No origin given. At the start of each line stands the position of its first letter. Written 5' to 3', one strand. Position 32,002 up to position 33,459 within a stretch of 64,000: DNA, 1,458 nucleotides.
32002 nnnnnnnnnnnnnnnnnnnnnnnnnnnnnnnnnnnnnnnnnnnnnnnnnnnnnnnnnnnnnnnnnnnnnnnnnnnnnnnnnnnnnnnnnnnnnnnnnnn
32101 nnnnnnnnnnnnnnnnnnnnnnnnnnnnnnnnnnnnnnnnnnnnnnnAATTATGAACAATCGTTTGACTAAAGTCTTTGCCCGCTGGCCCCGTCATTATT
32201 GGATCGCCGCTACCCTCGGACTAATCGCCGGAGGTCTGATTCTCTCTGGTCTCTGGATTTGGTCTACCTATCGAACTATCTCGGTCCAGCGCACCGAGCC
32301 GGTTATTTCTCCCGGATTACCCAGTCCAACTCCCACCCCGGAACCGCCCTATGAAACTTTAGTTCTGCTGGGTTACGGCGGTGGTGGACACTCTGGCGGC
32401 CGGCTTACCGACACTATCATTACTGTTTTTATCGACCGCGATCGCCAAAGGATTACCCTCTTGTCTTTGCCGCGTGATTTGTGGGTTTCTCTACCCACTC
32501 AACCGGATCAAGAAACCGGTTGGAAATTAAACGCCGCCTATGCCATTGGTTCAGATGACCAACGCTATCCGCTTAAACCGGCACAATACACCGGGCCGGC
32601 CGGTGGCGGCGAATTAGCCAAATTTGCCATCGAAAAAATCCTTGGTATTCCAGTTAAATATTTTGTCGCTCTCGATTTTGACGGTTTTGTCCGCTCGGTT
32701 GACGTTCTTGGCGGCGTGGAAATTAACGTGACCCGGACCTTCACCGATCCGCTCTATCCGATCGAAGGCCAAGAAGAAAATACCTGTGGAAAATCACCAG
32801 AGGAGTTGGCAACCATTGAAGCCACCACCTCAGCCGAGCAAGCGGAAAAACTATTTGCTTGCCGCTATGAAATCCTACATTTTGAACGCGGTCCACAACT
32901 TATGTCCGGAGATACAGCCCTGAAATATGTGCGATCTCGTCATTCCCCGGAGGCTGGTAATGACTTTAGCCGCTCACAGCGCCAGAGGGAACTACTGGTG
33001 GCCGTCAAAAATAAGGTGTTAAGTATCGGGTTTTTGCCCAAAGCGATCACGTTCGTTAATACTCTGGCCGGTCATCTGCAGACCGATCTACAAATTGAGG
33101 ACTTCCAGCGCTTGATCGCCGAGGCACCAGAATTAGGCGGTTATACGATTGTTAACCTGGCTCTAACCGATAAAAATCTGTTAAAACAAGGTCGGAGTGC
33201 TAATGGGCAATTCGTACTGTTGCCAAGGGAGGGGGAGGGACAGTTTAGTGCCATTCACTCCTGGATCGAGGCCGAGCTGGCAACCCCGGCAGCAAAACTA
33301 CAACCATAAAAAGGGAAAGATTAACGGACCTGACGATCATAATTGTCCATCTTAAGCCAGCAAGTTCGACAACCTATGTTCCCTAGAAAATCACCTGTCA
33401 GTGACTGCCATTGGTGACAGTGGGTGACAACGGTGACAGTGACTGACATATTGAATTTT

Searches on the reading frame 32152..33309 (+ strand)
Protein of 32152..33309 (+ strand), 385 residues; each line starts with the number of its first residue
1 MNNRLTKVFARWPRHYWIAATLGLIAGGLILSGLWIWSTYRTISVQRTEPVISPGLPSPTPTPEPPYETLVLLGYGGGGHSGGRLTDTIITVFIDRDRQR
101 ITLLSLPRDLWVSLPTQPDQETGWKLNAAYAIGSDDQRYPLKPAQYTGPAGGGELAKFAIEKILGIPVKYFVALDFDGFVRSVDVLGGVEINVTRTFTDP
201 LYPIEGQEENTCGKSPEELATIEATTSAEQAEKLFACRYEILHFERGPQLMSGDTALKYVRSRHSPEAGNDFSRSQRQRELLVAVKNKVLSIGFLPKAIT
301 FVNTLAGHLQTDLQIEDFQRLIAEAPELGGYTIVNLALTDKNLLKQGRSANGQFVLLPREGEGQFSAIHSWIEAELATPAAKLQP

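Call 89: search_protein_families(library=pfam, proteins=[window:32152-33309:+], max_evalue=0.001)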
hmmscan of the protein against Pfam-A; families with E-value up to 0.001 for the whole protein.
window:32152-33309:+ (385 aa): 1 family
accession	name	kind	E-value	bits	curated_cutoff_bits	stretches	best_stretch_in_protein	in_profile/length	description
PF03816.19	LytR_cpsA_psr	-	1.7e-32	113.1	24.6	1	86-290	2-149/150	LytR_cpsA_psr family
